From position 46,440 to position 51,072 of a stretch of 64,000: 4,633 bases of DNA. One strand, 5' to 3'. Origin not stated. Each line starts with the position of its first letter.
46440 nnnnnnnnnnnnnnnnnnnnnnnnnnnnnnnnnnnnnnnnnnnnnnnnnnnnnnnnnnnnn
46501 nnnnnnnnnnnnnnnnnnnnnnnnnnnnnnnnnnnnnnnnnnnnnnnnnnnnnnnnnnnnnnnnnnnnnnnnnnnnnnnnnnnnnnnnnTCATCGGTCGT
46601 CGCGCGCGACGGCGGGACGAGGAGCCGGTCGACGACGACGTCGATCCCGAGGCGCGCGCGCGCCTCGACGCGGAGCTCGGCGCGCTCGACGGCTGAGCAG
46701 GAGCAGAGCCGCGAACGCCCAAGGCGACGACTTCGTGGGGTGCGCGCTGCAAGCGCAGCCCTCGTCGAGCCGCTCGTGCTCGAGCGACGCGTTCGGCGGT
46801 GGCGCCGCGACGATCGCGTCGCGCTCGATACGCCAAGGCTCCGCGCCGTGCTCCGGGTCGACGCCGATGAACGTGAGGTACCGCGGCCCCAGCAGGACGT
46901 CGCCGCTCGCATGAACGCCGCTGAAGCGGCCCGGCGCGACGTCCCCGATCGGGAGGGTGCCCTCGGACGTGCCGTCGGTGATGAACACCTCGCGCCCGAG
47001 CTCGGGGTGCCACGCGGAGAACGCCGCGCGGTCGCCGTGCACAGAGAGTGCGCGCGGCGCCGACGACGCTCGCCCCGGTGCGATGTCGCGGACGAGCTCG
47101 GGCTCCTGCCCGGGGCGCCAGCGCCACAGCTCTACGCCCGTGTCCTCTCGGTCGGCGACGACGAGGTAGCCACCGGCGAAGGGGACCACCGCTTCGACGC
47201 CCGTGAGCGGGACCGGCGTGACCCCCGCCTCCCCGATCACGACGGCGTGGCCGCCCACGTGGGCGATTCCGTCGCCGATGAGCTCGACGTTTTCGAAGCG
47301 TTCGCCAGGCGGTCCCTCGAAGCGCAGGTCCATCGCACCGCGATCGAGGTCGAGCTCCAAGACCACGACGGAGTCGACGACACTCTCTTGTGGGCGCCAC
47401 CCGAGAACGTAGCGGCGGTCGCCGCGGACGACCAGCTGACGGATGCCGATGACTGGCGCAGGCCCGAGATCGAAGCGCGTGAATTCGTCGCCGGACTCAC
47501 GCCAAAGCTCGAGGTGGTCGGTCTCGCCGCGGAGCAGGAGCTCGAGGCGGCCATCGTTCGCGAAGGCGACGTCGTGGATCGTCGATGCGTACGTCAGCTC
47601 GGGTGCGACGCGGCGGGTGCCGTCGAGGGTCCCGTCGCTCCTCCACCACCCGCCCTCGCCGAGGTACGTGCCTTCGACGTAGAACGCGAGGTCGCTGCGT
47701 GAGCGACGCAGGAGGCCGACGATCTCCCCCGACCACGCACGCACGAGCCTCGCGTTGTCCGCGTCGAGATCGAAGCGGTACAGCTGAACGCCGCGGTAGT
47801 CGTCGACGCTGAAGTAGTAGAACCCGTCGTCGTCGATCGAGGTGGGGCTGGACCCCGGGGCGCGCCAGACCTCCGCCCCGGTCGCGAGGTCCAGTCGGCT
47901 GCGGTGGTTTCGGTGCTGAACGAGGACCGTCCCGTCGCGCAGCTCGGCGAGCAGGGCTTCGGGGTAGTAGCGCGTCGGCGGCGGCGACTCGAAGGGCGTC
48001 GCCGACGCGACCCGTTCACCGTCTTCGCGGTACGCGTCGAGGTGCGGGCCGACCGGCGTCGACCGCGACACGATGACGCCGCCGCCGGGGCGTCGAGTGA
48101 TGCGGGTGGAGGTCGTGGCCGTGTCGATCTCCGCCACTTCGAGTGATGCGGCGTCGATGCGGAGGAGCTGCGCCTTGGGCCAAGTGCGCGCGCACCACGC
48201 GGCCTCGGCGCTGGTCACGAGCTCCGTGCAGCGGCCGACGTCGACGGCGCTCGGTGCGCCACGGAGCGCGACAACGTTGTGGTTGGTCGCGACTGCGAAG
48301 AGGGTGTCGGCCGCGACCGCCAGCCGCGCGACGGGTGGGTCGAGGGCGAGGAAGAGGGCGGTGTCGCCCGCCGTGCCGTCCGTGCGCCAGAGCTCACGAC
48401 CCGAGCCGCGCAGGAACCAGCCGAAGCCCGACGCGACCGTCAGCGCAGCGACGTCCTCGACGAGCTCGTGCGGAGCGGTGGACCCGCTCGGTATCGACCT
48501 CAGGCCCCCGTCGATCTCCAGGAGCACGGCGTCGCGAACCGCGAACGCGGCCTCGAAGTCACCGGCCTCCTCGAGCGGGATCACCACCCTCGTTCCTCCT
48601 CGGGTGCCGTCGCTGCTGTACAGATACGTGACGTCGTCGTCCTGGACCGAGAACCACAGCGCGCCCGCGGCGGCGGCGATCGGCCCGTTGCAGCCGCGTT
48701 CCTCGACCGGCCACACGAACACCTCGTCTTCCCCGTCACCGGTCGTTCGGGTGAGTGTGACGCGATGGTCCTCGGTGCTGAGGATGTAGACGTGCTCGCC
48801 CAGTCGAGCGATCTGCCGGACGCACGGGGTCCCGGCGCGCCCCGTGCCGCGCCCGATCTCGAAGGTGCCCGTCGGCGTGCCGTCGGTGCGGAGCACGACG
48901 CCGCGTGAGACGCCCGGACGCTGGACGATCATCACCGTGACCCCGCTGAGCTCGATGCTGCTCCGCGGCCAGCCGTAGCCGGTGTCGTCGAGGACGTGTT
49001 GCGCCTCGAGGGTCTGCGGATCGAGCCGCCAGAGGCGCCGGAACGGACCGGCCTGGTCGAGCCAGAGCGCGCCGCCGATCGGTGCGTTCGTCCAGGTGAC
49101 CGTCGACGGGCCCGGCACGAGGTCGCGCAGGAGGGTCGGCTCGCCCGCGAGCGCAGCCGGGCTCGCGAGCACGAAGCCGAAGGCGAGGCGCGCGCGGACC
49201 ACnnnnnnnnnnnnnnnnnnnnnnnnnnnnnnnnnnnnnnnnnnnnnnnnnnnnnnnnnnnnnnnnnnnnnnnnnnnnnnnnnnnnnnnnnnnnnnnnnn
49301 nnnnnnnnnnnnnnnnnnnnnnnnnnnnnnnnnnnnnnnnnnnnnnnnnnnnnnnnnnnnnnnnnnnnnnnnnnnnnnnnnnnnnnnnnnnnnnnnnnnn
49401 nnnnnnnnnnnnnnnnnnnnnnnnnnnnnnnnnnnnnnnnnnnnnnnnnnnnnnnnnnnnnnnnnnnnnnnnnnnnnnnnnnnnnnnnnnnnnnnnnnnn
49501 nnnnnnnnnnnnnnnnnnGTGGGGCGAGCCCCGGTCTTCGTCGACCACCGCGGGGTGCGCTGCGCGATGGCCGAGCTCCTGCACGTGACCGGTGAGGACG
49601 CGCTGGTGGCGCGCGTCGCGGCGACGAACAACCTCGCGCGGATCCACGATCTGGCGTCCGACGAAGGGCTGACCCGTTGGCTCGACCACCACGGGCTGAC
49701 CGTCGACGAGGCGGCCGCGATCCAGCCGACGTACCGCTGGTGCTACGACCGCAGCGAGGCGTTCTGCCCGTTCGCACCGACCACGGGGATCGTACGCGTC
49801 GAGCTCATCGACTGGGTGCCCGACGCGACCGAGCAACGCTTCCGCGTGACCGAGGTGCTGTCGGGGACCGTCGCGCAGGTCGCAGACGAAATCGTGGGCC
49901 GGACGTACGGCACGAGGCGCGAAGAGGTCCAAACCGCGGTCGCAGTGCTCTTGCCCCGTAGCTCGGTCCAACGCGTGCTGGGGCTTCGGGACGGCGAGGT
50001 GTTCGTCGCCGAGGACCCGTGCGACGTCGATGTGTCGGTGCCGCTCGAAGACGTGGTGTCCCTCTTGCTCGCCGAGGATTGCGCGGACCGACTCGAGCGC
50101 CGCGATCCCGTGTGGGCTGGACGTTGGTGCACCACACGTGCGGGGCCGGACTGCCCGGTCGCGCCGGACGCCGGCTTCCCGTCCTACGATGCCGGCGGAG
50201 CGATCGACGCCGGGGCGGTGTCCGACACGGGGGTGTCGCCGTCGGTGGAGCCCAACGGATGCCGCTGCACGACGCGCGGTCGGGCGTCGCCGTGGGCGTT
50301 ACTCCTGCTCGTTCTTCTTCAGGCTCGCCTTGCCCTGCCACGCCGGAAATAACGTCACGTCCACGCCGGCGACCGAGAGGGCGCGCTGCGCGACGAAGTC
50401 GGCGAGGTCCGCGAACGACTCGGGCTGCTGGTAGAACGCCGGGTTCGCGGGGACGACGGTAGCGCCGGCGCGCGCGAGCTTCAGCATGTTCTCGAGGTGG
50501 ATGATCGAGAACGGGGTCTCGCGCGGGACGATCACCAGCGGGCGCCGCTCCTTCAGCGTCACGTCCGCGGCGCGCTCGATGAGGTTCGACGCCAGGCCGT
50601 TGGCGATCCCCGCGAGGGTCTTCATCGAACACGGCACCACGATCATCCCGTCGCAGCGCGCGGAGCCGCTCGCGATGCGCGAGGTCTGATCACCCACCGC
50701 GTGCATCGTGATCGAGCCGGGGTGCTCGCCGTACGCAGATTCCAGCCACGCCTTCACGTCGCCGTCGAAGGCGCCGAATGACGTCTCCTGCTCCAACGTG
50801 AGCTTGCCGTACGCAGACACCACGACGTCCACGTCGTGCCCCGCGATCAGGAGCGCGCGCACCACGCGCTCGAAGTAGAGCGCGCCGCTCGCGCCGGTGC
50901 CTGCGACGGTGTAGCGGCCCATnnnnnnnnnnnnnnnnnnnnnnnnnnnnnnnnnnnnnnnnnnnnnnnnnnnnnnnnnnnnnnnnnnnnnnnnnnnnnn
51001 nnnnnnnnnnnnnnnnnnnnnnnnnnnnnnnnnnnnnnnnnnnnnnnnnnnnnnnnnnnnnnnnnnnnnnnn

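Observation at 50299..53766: UbiD/UbiX decarboxylase pair translationally coupled to an adenylating ligase and a carrier protein (not a ubiquinone context)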

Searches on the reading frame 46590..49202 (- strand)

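Call 43: search_protein_families(library=pfam, proteins=[window:46590-49202:-], max_evalue=5)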
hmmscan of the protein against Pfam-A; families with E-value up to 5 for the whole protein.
window:46590-49202:- (870 aa): 1 family
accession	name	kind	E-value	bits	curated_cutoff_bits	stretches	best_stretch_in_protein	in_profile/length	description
PF13360.13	PQQ_2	-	2.5e-05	24.5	27.6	1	424-479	170-224/233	Outer membrane protein assembly factor BamB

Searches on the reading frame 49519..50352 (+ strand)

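Call 43: search_protein_families(library=pfam, proteins=[window:49519-50352:+], max_evalue=5)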
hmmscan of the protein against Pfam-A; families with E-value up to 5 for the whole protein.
window:49519-50352:+ (277 aa): 2 families
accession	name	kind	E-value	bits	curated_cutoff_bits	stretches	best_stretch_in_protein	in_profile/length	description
PF20600.3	ExoX-like_C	-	0.037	13.9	26.5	1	57-76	6-26/30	Exodeoxyribonuclease X-like C-terminal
PF07336.16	ABATE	-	0.95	10.5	24.4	1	41-190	18-125/130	Putative stress-induced transcription regulator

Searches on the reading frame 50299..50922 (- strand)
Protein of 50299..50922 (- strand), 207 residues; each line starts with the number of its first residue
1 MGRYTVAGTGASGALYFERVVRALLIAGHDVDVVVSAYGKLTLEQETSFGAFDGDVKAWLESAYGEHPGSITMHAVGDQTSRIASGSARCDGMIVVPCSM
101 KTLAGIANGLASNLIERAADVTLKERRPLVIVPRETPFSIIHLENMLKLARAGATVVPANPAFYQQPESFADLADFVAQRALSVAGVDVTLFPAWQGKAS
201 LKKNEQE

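Call 4: search_protein_families(library=pfam, proteins=[window:50299-50922:-], max_evalue=0.01)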
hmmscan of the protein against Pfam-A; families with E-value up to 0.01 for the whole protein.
window:50299-50922:- (207 aa): 1 family
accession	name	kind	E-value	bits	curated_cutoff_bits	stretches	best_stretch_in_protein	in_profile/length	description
PF02441.25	Flavoprotein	-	1.2e-43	148.9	22.7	1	3-180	2-157/162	Flavoprotein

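Call 6: search_protein_families(library=ncbifam, proteins=[window:50299-50922:-], max_evalue=0.001)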
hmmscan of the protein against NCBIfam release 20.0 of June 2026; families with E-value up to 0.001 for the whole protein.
window:50299-50922:- (207 aa): 9 families
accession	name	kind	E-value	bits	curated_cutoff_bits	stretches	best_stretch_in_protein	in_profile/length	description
NF041206.1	VdcB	exception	5.5e-57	192.4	290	1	3-197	1-184/184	non-oxidative hydroxyarylic acid decarboxylases subunit B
TIGR00421.1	ubiX_pad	subfamily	7.2e-56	188.8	108.9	1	5-195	3-181/181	UbiX family flavin prenyltransferase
NF004685.0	PRK06029.1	subfamily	3.8e-52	177.1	188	1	3-197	3-186/187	UbiX family flavin prenyltransferase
NF041218.1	BagM_FevK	exception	2.7e-49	167.5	420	1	3-197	2-185/215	bagremycin/ferroverdin biosynthesis UbiX family decarboxylase BagM/FevK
TIGR00521.1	coaBC_dfp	equivalog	5.7e-05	22.3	219.7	1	18-159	20-149/392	bifunctional phosphopantothenoylcysteine decarboxylase/phosphopantothenate--cysteine ligase CoaBC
NF006161.0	PRK08305.1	equivalog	0.00024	20.8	156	1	89-131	84-126/196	dipicolinate synthase subunit B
TIGR02852.1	spore_dpaB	equivalog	0.0007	19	229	0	88-131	78-121/187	dipicolinate synthase subunit B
TIGR02699.1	archaeo_AfpA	hypoth_equivalog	0.00086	18.9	192.45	0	90-135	79-124/174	archaeoflavoprotein AfpA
TIGR02700.1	flavo_MJ0208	hypoth_equivalog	0.00089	18.6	251.35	1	82-144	80-140/234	dihydromethanopterin reductase (acceptor)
